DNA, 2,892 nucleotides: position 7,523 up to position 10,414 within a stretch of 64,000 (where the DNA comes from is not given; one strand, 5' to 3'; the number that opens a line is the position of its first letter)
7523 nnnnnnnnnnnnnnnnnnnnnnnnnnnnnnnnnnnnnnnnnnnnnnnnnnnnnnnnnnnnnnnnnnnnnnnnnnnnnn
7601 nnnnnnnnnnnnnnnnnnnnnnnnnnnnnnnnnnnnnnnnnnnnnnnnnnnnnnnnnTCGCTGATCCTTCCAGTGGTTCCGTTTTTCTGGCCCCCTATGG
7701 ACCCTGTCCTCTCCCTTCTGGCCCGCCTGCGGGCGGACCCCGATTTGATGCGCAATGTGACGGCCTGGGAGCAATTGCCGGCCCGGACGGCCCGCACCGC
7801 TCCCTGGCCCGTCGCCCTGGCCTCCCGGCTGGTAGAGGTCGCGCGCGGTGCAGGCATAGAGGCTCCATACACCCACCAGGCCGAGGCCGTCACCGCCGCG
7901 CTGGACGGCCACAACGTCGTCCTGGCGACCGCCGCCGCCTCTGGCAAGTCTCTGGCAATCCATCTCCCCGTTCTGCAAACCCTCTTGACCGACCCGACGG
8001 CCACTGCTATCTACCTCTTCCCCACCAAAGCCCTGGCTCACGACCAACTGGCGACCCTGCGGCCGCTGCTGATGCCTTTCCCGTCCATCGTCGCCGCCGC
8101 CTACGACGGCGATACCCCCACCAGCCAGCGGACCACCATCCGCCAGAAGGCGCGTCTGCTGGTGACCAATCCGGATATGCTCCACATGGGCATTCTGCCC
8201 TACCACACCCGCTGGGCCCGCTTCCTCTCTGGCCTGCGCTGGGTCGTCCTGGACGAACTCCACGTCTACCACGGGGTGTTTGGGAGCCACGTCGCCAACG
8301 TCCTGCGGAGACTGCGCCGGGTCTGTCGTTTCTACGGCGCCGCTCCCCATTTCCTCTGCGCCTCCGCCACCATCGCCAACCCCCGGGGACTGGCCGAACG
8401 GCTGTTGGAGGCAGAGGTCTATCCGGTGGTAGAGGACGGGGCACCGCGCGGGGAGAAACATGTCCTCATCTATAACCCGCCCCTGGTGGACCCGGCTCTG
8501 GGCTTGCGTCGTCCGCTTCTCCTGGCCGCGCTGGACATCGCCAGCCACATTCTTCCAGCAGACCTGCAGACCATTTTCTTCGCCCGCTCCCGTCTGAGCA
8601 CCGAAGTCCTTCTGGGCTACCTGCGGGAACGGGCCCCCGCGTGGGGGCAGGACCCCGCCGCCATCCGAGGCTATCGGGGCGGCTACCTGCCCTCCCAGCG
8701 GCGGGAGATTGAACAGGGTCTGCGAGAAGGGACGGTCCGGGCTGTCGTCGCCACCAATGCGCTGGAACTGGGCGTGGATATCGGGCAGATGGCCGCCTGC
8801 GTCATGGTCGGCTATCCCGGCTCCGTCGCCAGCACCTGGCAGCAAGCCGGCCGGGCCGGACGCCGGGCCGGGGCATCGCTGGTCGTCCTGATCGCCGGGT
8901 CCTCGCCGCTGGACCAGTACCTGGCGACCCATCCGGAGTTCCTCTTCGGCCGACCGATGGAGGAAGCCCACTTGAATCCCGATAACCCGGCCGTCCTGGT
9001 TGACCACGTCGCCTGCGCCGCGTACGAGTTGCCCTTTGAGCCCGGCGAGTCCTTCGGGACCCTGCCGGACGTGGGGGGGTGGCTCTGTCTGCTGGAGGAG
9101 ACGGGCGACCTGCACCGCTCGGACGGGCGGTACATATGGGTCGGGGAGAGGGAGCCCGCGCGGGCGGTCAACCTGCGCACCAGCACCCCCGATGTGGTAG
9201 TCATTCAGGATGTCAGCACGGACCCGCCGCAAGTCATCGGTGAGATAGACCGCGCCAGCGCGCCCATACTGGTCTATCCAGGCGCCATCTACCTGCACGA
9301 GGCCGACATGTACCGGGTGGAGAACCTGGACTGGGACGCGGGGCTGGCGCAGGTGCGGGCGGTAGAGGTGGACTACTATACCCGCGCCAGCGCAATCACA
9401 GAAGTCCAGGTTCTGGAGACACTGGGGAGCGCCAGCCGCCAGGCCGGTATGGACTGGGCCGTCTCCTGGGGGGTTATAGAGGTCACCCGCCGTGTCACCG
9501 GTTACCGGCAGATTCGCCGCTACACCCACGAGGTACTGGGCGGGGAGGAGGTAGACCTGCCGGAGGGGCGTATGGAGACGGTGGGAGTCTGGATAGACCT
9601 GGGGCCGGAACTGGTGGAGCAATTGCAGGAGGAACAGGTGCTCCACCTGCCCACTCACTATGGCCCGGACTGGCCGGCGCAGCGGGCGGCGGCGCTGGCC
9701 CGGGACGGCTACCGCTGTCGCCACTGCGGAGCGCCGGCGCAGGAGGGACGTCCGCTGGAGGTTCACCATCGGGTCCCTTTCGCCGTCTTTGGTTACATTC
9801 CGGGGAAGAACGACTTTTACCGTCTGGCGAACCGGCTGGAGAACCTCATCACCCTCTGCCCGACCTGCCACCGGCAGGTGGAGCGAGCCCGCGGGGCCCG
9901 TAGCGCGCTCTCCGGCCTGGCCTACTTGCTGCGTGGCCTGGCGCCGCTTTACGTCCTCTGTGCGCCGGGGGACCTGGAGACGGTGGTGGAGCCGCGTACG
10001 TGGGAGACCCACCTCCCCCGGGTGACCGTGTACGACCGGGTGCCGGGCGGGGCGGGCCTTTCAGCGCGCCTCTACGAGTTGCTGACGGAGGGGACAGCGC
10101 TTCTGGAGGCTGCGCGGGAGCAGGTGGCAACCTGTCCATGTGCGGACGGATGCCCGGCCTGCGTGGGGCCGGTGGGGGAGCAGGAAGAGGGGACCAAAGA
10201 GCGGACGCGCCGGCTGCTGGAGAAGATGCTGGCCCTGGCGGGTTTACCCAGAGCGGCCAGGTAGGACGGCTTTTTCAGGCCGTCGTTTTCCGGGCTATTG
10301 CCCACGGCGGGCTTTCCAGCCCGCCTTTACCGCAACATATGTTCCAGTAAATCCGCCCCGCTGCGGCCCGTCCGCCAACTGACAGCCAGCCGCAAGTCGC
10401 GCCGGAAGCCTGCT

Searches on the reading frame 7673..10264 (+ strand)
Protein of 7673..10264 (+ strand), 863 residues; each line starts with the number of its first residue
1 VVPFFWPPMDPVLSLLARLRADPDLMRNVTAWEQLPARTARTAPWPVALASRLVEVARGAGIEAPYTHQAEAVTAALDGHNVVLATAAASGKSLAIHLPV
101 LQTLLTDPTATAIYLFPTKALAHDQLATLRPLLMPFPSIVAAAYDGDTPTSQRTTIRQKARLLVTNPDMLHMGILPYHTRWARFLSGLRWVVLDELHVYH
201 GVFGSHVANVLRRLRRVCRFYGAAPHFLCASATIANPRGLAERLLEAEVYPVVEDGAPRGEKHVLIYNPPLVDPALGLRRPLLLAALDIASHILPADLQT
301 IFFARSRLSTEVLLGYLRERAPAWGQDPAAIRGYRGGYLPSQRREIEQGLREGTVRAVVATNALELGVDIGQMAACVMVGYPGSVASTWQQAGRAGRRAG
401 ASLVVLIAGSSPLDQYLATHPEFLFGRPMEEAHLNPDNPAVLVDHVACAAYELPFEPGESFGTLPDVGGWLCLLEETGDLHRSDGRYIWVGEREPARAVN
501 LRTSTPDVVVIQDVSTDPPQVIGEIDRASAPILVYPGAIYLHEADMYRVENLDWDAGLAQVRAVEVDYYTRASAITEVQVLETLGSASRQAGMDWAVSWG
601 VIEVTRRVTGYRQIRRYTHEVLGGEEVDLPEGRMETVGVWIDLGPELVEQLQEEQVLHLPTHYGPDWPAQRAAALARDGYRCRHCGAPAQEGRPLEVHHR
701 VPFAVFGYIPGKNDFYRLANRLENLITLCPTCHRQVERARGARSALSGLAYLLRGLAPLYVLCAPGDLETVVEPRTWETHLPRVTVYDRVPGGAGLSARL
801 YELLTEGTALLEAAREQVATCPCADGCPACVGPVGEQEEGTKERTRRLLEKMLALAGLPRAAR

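Call 8: search_protein_families(library=pfam, proteins=[window:7673-10264:+], max_evalue=0.01)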
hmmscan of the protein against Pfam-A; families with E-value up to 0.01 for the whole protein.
window:7673-10264:+ (863 aa): 6 families
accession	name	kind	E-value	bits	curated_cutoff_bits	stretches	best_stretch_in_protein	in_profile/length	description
PF00270.35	DEAD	-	1.7e-29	103.2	26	1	67-235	2-161/167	DEAD/DEAH box helicase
PF09369.15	MZB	-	2.3e-21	76.7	24.2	1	749-831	1-80/80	MrfA Zn-binding domain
PF00271.37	Helicase_C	-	7e-13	49.2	23.5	1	299-398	17-109/110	Helicase conserved C-terminal domain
PF01844.29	HNH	-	1.7e-07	31.7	21.4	1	682-736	1-44/47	HNH endonuclease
PF22982.3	WHD_HRQ1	-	2e-06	29.2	27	1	435-503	2-69/70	ATP-dependent helicase HRQ1, winged helix domain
PF13391.12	HNH_2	-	0.00094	19.4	21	0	682-735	1-57/66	HNH endonuclease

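Call 9: search_protein_families(library=ncbifam, proteins=[window:7673-10264:+], max_evalue=0.001)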
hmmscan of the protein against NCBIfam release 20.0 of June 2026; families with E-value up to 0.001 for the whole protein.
window:7673-10264:+ (863 aa): 26 families (the best 25 are shown)
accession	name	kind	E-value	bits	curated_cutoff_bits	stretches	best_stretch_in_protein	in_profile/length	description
TIGR03817.1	DECH_helic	hypoth_equivalog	2.3e-199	664.3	874.1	2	31-653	3-623/742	helicase/secretion neighborhood putative DEAH-box helicase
TIGR04121.1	DEXH_lig_assoc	equivalog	9.6e-39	132.7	850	1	65-461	14-410/804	ligase-associated DNA damage response DEXH box helicase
NF010338.0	PRK13767.1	equivalog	4.7e-25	88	849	1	68-399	37-386/877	ATP-dependent helicase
NF007284.0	PRK09751.1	equivalog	5.9e-17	60.2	1496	1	328-401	349-422/1538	ATP-dependent helicase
NF041063.1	DpdF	equivalog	6.4e-13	48.2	550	2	69-198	145-281/813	protein DpdF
NF001308.0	PRK00254.1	equivalog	7.9e-13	47.5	1216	1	50-248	9-192/720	ATP-dependent DNA helicase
NF002654.0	PRK02362.1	equivalog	4.8e-12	45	887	1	49-248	8-194/739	ATP-dependent DNA helicase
NF053636.1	DDHlcsCsdAPsy1082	equivalog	9.8e-11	40.8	890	1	49-168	10-134/512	DEAD/DEAH box helicase CsdA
NF053711.1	RNA_heli_RhlE1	exception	1.4e-10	40.5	750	1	54-402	13-341/434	RNA helicase RhlE1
TIGR00614.1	recQ_fam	subfamily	3.2e-10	39.4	219.8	1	330-405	252-327/470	RecQ family ATP-dependent DNA helicase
NF053631.1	RNA_helic_CshA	equivalog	2.9e-09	36.3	646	1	49-195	6-149/434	degradosome RNA helicase CshA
TIGR01389.1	recQ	equivalog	4.6e-09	35.2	640.2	1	301-406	228-326/591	DNA helicase RecQ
NF040935.1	helicase_Hel308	equivalog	2.4e-08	32.6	1200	1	49-244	11-191/704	ATP-dependent DNA helicase Hel308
NF010337.0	PRK13766.1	equivalog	4.3e-08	31.7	610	0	68-198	20-143/781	Hef nuclease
NF008642.0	PRK11634.1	equivalog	5.4e-08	31.7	989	1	48-196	12-158/628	DEAD/DEAH family ATP-dependent RNA helicase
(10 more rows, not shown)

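Call 10: search_protein_families(library=padloc, proteins=[window:7673-10264:+], max_evalue=0.001)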
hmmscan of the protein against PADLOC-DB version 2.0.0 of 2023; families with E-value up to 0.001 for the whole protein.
window:7673-10264:+ (863 aa): 44 families (the best 25 are shown)
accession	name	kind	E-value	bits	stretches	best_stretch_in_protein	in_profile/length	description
PDLC02503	BrxHI|BrxHII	-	1e-35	121.3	1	68-403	28-347/698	BrxHI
PDLC03960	SngC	-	9.3e-33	111.9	1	68-402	28-365/720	-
PDLC00037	DruE3|DruE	-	3.1e-29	99.4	3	64-243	101-308/2055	SNF2 family N-terminal domain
PDLC00013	DruE1|DruE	-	1.8e-26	90.4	3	352-448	1080-1177/1776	SNF2 family N-terminal domain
PDLC02501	BrxHI|BrxHII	-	1.1e-25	87.9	1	62-402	21-346/925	BrxHI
PDLC00036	DruE3|DruE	-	4.4e-25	85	2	64-237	92-288/2023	SNF2 family N-terminal domain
PDLC00035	DruE3|DruE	-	1.1e-24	84.3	2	344-447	1049-1153/1460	SNF2 family N-terminal domain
PDLC02569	DrmA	-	5.8e-17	58.8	1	189-408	657-882/1095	DrmA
PDLC03928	PsyrT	-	7.4e-17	58.9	1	332-410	269-347/689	-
PDLC00014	DruE2|DruE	-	6.4e-15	51.7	0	61-106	104-150/1928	SNF2 family N-terminal domain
PDLC00051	DruE4|DruE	-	1.3e-14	50.7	1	360-428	1130-1199/1829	SNF2 family N-terminal domain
PDLC02570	DrmA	-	1.7e-14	51.1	1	191-418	413-645/851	DrmA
PDLC00015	DruE2|DruE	-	4e-14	49.3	0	361-406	1177-1222/1887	SNF2 family N-terminal domain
PDLC02897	DpdJ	-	4.4e-14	49.2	1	36-400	98-453/1570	DpdJ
PDLC01533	Cas3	-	2.3e-12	44.1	1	64-233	35-205/897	CAS-I; effector_G3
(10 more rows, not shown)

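Call 32: search_solved_structures(query=window:7697-10264:+, max_evalue=1e-10)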
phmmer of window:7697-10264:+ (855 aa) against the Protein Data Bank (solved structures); distinct sequences matched with E-value up to 1e-10: 5.
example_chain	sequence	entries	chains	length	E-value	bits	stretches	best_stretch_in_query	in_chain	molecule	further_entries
6znp_A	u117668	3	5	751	4.1e-201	673.2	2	11-636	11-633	Uncharacterized ATP-dependent helicase YprA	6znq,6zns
5v9x_A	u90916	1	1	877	9.3e-22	79.9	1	313-393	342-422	ATP-dependent DNA helicase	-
7lhl_A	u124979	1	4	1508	3.8e-21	77.8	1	313-393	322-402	ATP-dependent DNA helicase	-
9b15_A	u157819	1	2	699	1.2e-11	46.3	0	326-441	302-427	ATP-dependent DNA helicase Hel308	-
9tu7_Y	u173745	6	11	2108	6.5e-11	44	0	331-399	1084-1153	DEAD/DEAH box helicase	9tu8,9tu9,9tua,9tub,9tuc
